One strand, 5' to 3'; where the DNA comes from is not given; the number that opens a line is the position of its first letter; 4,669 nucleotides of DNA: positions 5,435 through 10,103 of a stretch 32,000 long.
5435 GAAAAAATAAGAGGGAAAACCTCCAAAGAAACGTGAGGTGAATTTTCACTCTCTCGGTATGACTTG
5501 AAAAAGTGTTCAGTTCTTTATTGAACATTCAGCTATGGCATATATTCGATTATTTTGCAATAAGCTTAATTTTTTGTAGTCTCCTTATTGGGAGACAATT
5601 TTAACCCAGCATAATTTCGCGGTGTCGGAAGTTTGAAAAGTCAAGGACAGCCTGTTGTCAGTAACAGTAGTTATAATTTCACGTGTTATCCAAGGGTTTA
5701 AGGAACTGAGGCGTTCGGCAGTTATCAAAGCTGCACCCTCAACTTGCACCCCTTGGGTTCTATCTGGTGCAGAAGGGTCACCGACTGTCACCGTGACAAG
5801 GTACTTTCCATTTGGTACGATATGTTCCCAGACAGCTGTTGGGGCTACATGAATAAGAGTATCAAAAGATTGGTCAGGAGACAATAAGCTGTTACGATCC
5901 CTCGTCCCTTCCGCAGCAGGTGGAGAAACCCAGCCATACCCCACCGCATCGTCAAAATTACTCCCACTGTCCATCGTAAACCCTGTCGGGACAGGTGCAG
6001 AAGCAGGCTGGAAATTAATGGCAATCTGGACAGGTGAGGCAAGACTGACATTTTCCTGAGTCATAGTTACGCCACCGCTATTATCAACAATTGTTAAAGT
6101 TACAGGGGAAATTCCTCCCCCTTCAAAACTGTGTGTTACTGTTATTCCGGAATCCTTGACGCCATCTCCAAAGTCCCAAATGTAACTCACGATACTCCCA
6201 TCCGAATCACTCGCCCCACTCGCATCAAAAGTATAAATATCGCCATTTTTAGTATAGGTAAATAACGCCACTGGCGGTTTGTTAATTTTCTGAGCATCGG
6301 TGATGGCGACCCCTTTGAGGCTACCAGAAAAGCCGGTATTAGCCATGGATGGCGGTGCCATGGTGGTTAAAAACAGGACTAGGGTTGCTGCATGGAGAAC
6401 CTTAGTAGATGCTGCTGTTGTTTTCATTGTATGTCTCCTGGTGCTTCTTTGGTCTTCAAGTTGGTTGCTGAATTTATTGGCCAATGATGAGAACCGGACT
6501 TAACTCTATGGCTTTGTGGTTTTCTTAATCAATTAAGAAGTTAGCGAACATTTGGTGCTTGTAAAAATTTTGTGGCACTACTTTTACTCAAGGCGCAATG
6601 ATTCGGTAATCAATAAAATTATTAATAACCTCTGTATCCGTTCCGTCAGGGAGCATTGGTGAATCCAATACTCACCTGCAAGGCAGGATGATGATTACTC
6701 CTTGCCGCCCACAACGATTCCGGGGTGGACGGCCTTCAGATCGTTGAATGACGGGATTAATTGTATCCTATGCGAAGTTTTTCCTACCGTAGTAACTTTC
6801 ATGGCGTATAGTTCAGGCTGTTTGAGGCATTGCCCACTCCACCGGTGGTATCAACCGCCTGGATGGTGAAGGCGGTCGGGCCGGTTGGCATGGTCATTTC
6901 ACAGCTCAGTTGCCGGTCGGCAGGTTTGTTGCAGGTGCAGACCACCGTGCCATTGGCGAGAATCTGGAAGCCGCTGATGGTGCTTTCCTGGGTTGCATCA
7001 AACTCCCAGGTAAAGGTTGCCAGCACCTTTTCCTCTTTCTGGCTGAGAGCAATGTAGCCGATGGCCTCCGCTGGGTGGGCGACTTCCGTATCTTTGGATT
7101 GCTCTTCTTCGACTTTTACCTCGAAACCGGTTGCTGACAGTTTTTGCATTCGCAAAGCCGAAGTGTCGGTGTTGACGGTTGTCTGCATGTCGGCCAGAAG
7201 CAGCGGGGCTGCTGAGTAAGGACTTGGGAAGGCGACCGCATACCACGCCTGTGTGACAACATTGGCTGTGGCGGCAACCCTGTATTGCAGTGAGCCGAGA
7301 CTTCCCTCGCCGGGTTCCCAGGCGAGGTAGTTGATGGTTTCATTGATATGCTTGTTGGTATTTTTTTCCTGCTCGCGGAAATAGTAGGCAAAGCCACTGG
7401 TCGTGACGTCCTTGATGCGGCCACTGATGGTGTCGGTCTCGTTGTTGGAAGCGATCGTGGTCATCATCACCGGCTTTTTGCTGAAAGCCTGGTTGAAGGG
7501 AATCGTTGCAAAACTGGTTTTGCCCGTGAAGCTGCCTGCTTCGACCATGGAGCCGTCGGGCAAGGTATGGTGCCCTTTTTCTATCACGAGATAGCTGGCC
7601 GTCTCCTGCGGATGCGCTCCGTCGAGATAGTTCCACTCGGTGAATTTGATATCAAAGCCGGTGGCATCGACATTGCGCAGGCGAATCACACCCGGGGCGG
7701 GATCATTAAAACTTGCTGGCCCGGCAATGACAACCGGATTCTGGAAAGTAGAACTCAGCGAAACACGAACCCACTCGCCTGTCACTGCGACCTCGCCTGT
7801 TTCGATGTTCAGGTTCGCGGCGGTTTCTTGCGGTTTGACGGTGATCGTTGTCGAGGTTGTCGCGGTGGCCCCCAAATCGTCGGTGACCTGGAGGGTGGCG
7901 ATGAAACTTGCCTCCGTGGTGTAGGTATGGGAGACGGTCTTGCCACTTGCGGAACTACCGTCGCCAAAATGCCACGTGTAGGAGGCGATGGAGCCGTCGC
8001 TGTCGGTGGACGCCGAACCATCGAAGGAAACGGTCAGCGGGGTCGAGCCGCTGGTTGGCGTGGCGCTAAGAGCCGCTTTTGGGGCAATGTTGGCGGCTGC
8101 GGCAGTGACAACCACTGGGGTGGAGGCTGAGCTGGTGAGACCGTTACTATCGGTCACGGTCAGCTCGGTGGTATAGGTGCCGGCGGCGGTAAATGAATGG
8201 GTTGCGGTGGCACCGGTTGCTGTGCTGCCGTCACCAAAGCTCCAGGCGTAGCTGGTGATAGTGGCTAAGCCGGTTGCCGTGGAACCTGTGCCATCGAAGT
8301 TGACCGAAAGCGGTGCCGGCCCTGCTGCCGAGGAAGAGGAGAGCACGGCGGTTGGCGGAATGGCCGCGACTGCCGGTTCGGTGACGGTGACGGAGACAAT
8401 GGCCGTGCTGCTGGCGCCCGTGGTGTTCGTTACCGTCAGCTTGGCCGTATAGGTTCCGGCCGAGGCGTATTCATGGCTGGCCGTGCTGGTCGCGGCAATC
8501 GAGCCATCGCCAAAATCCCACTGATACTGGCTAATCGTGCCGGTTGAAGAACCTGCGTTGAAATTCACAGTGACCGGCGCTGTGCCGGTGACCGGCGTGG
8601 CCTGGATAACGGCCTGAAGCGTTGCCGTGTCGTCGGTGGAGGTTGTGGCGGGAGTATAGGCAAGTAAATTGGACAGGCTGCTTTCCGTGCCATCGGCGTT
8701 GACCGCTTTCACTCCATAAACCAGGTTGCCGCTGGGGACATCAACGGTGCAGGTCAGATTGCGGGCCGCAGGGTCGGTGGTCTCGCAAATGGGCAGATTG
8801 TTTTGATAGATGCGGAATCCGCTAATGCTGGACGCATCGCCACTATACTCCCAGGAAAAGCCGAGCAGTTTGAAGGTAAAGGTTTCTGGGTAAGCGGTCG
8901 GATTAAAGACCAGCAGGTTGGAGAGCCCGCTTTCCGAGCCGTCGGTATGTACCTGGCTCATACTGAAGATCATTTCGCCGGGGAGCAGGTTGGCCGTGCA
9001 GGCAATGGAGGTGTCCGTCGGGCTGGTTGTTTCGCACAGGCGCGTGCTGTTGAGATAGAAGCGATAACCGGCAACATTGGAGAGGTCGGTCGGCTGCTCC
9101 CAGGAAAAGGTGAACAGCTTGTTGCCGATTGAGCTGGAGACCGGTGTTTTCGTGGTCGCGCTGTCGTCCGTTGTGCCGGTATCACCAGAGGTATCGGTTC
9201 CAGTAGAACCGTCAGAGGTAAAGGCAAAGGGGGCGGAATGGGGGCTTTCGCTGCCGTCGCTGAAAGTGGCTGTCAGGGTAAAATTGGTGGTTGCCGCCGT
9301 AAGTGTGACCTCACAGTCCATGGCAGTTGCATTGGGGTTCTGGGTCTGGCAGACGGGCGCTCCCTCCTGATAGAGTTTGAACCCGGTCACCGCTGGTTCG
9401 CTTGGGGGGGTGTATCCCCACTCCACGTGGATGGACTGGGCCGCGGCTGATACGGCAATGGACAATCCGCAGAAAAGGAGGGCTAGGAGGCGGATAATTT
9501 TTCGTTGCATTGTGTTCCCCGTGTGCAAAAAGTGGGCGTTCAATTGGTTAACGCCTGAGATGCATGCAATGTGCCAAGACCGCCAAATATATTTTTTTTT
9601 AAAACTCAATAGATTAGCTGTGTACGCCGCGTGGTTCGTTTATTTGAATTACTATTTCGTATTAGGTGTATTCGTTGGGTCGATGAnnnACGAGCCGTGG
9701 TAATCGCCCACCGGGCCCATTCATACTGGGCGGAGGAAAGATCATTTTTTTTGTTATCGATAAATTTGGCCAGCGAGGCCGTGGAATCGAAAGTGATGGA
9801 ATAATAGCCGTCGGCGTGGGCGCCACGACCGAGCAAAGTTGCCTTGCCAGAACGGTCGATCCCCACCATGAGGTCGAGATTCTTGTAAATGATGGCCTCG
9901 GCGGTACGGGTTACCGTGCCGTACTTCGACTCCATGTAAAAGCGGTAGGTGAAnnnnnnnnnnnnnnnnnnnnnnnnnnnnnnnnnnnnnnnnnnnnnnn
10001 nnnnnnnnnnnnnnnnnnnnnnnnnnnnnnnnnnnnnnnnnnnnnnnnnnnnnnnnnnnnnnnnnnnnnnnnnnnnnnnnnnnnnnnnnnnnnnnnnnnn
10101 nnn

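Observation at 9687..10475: Orphan MshEN c-di-GMP receptor domain fused to a TM helix and a small periplasmic domain (possible inside-out signalling protein)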

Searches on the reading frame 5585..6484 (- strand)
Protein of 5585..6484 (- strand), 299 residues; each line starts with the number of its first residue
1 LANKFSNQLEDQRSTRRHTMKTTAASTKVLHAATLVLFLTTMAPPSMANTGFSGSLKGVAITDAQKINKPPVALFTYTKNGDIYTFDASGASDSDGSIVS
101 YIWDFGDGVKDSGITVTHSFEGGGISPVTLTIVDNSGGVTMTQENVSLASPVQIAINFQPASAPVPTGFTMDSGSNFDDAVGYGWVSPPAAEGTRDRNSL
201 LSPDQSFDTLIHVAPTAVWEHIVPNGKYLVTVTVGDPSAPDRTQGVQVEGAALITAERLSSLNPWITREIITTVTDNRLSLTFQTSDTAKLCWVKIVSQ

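Call 9: search_protein_families(library=pfam, proteins=[window:5585-6484:-], max_evalue=0.001)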
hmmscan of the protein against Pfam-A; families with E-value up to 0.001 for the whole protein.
window:5585-6484:- (299 aa): 2 families
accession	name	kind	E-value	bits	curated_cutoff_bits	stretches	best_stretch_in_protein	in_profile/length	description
PF18911.6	PKD_4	-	4.5e-18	65.5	27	1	68-144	1-80/85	PKD domain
PF00801.26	PKD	-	3.7e-11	43.3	23.5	1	77-142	10-75/80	PKD domain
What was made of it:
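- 5585..6484 (-): Second, smaller PKD-domain protein; often third in the cassette. Pfam PKD_4 4.5e-18 (call 9).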

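Call 53: search_protein_families(library=ncbifam, proteins=[window:5585-6484:-], max_evalue=0.00001)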
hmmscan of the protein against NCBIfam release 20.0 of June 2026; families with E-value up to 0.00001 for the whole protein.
window:5585-6484:- (299 aa): 1 family
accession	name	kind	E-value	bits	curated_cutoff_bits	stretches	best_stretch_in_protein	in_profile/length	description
TIGR00864.1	PCC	subfamily_domain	1.8e-06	24.6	1861.4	1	92-186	1419-1513/2700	polycystin cation channel protein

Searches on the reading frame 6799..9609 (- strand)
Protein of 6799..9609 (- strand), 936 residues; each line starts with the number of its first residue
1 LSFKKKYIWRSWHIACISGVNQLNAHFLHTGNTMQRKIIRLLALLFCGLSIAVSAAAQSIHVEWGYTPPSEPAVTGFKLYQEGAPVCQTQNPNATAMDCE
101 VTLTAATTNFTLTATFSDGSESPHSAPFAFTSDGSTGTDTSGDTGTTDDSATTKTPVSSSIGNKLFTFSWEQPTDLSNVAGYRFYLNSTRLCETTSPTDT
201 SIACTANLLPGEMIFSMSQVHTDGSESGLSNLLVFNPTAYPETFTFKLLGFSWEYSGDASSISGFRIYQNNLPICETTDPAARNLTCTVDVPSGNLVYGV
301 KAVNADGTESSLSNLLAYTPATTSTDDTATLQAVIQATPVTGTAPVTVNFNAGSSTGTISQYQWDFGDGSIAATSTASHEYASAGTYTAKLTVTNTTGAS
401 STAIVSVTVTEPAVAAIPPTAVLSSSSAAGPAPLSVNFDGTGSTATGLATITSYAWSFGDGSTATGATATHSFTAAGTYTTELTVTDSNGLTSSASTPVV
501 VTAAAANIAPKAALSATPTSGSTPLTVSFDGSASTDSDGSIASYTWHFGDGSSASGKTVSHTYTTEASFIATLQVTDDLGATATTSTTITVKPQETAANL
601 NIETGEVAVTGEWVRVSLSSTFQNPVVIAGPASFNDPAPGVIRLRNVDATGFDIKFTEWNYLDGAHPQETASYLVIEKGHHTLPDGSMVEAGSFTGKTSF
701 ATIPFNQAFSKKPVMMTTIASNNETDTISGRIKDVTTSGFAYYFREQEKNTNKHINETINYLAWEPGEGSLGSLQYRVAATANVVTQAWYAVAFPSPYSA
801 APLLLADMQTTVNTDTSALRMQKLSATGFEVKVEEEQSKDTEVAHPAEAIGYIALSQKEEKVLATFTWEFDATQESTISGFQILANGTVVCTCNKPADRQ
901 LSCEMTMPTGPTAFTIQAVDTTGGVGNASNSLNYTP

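Call 4: search_protein_families(library=pfam, proteins=[window:6799-9609:-], max_evalue=0.1)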
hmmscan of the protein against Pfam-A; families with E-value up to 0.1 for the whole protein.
window:6799-9609:- (936 aa): 7 families
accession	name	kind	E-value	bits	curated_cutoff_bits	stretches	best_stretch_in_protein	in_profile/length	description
PF18911.6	PKD_4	-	2.3e-55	185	27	3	508-591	2-85/85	PKD domain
PF00801.26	PKD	-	1.2e-36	125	23.5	3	513-588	3-78/80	PKD domain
PF22352.2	K319L-like_PKD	-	1.6e-17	63.7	27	3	526-591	13-84/84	K319L-like, PKD domain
PF25523.1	Ig_RIMBP2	-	7.8e-09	35.9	27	0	69-132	34-100/105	RIMBP2-like, immunoglobulin-like domain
PF09458.16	H_lectin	-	3.7e-07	30.6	24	1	702-763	3-66/67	H-type lectin domain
PF08329.16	ChitinaseA_N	-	0.00046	20.3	21.2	0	342-410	36-108/133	Chitinase A, N-terminal domain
PF21027.3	Sde0182_C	-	0.037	15.1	27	0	526-569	1-44/83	Cellulose-binding protein Sde0182, C-terminal domain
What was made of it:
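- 6799..9510 (-): Conserved downstream partner gene: signal peptide, FN3-like Cys-pair modules, 3 PKD domains and an H-type lectin region (likely start Met34 of the 936-aa ORF). Pfam PKD_4 2.3e-55 and H_lectin 3.7e-07 (call 4).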

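Call 5: search_protein_families(library=ncbifam, proteins=[window:6799-9609:-], max_evalue=0.1)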
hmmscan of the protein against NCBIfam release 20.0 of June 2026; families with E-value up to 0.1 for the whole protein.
window:6799-9609:- (936 aa): 3 families
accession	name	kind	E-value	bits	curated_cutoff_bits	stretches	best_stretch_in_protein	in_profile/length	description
TIGR00864.1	PCC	subfamily_domain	4.9e-13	46.4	1861.4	1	343-612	1069-1325/2700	polycystin cation channel protein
NF058578.1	CPR_pilus_PamR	equivalog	0.00021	20.3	300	0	464-493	201-230/297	pilus system RbmA-like protein PamR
NF041611.1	exoglucan_CbhB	equivalog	0.0019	16.3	1950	2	54-206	716-858/997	exoglucanase CbhB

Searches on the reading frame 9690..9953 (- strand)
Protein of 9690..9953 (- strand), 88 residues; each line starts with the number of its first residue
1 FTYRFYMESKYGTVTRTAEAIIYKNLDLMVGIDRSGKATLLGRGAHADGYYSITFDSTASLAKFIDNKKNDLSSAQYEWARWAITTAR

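Call 31: search_protein_representatives(alignment_id=A2)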
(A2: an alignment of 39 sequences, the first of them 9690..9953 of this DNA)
Query: 39 sequences, 89 profile positions. Proteins with E-value up to 0.001 (for the whole library): 52; up to 1e-10: 42; up to 1e-30: 4. The best 52 are listed.
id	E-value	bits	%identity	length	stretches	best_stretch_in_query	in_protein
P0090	7.6e-35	134.9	-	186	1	1-85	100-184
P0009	5.0e-34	132.3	-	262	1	1-86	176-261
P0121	5.2e-33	129.0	-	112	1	1-87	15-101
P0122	5.0e-31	122.7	-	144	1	1-87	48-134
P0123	7.4e-30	118.9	-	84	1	7-87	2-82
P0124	1.2e-29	118.2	-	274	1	2-85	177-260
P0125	1.3e-29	118.2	-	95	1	2-86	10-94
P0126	5.3e-27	109.8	-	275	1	2-86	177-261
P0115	3.5e-26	107.1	-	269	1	2-86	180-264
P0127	7.5e-25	102.9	-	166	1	3-87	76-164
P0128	4.2e-24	100.5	-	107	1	2-85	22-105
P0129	5.6e-24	100.1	-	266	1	2-87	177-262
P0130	1.3e-23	98.9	-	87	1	15-87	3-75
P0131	1.5e-23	98.7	-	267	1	2-86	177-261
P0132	6.2e-23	96.7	-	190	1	3-84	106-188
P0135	3.2e-21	91.3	-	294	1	1-86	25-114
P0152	2.4e-14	69.2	-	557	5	5-67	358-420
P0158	3.2e-11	59.2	-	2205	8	25-52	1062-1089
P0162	7.5e-07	45.2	-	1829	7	31-52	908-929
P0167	1.1e-04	38.3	-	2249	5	30-72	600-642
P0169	2.3e-04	37.2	-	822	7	20-53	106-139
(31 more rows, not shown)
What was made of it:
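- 9690..9929 (-): C-terminal ~80-aa domain (residues 183-262): five beta-strands then two helices. Predicted periplasmic. No known family. Profile search found 52 representatives, almost all with this architecture (call 31).
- Tried and rejected: Weak multi-stretch hits to long repetitive proteins (P0152, P0158, P0162-P0167, P0169; call 31).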

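Call 33: predict_structure(alignment_id=A2)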
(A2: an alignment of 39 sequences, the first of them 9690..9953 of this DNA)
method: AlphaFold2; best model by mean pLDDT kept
length: 88 residues; sequences in the alignment: 39
mean_pLDDT: 89.0   pTM: 0.77
mean pLDDT of the five models: 89.0, 84.2, 82.2, 80.7, 77.9
residues with pLDDT >= 90: 67; 70-90: 11; 50-70: 10; < 50: 0
segments of 3 or more residues with pLDDT < 50: none
pLDDT, mean of each block of 10 residues (from residue 1): 61 88 94 94 93 96 96 94 85
secondary structure, 60 per line:
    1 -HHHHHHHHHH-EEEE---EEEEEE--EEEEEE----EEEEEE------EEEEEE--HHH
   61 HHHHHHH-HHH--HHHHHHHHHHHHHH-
elements in order: H2-11 E13-16 E20-25 E28-33 E38-43 E50-55 H58-67 H74-87
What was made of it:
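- Confidently folded (call 33).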

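Call 40: fold_search(model_id=the predicted structure, library=pdb)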
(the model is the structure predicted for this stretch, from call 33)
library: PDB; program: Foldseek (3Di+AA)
matches with E <= 10: 722; with E <= 0.001: 0
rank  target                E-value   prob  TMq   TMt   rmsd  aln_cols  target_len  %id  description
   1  2xko_D                2.3e-01  0.38  0.36  0.37   7.4        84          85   12  Crystal structure of the complex of NtcA with its transcriptional co- activator PipX (released 2010-08-18)
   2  9guk_H                2.3e-01  0.35  0.36  0.36   7.5        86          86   12  Crystal structure of transcription factor NtcA from Synechococcus elongatus in complex with its transcriptional co- ac (released 2025-03-12)
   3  9guk_L                3.8e-01  0.33  0.38  0.38   7.3        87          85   10  Crystal structure of transcription factor NtcA from Synechococcus elongatus in complex with its transcriptional co- ac (released 2025-03-12)
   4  2xko_C                4.3e-01  0.28  0.37  0.38   7.3        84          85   11  Crystal structure of the complex of NtcA with its transcriptional co- activator PipX (released 2010-08-18)
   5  3ulb_A                4.3e-01  0.15  0.24  0.22  13.2        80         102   11  Crystal structure of the pleckstrin homology domain of Saccharomyces cerevisiae Avo1, a TORC2 subunit, in the P212121  (released 2012-04-11)
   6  3lxq_B                4.8e-01  0.38  0.35  0.09   9.2        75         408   13  The Crystal Structure of a Protein in the Alkaline Phosphatase Superfamily from Vibrio parahaemolyticus to 1.95A (released 2010-03-09)
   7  5iqb_A                4.8e-01  0.15  0.26  0.10  12.8        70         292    8  Aminoglycoside Phosphotransferase (2'')-Ia (CTD of AAC(6')-Ie/APH(2'')-Ia) in complex with GMPPNP, Magnesium, and Kana (released 2016-05-25)
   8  1p27_A                5.1e-01  0.18  0.26  0.17  11.8        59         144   12  Crystal Structure of the Human Y14/Magoh complex (released 2003-08-19)
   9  3kd1_E                5.8e-01  0.12  0.23  0.03  11.6        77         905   10  Closed binary complex of an RB69 gp43 fingers domain mutant complexed with an acyclic GMP terminated primer template p (released 2011-04-13)
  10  3lxq_A                6.1e-01  0.33  0.35  0.09   9.3        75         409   12  The Crystal Structure of a Protein in the Alkaline Phosphatase Superfamily from Vibrio parahaemolyticus to 1.95A (released 2010-03-09)
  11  3fvh_A                6.1e-01  0.23  0.33  0.13  11.0        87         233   16  Polo-like kinase 1 Polo box domain in complex with Ac-LHSpTA-NH2 peptide (released 2009-08-04)
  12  8s30_A                6.1e-01  0.18  0.33  0.17   9.1        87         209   15  Crystal structure of human PLK1 Polo-Box Domain in complex with Mis18 (released 2024-08-21)
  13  3n5b_B                6.5e-01  0.30  0.40  0.41   7.3        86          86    9  The complex of PII and PipX from Anabaena (released 2010-09-01)
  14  2dtu_C                6.5e-01  0.21  0.29  0.04   9.6        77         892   13  Crystal structure of the beta hairpin loop deletion variant of RB69 gp43 in complex with DNA containing an abasic site (released 2006-12-05)
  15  3tae_D                6.5e-01  0.21  0.29  0.04   9.7        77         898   13  5-hydroxycytosine paired with dAMP in RB69 gp43 (released 2011-11-09)
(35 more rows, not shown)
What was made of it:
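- Tried and rejected: The best matches were PipX (five strands plus two helices, E 0.23, TM 0.36-0.40) and polo-box domains (call 40).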

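Call 64: search_solved_structures(query=A2, max_evalue=10)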
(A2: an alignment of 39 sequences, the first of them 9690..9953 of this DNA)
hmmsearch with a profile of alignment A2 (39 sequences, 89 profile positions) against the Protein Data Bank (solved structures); distinct sequences matched with E-value up to 10: 0.
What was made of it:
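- Tried and rejected: A profile against PDB sequences gave no hit even at E 10 (call 64).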

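Call 65: search_protein_families(library=pfam, alignment_id=A2, max_evalue=1)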
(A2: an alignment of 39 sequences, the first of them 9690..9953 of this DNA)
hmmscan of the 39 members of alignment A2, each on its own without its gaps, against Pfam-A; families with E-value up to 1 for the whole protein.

A. member 1, window:9690-9953:- (88 aa): 0 families

B. families by the number of members that match (of 39 scanned): 15 families
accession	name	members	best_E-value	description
PF13671.12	AAA_33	2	0.0013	AAA domain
PF12445.13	FliC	1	0.0082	Flagellin protein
PF00448.28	SRP54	1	0.023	SRP54-type protein, GTPase domain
PF00025.27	Arf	1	0.024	ADP-ribosylation factor family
PF05071.21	NDUFA12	1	0.034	NADH ubiquinone oxidoreductase subunit NDUFA12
PF00004.35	AAA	1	0.041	ATPase family associated with various cellular activities (AAA)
PF04993.18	TfoX_N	1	0.079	TfoX N-terminal domain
PF06356.17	DUF1064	1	0.094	Protein of unknown function (DUF1064)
PF02787.25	CPSase_L_D3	1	0.099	Carbamoyl-phosphate synthetase large chain, oligomerisation domain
PF13555.12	AAA_29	1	0.11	P-loop containing region of AAA domain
PF13604.12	AAA_30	1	0.13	AAA domain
PF18729.6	HEPN_STY4199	1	0.17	STY4199-like HEPN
PF20348.3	DUF6643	1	0.17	Family of unknown function (DUF6643)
PF12780.13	AAA_8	1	0.18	P-loop containing dynein motor region D4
PF22386.1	PPI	1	0.22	Protease propeptides/inhibitors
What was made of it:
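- Tried and rejected: Pfam scans of 39 members gave only scattered noise (call 65).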

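Call 75: find_encoding_contigs(protein=P0135, flank=8000, max_places=2)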
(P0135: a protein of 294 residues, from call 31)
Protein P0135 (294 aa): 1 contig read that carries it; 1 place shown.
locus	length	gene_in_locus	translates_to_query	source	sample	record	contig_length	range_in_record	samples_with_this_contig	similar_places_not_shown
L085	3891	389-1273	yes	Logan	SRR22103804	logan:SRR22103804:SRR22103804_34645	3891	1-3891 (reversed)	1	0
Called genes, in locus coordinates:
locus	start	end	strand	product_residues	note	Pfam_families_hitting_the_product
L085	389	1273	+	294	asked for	-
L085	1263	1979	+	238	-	PF00565:SNase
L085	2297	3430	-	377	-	PF22612:GH113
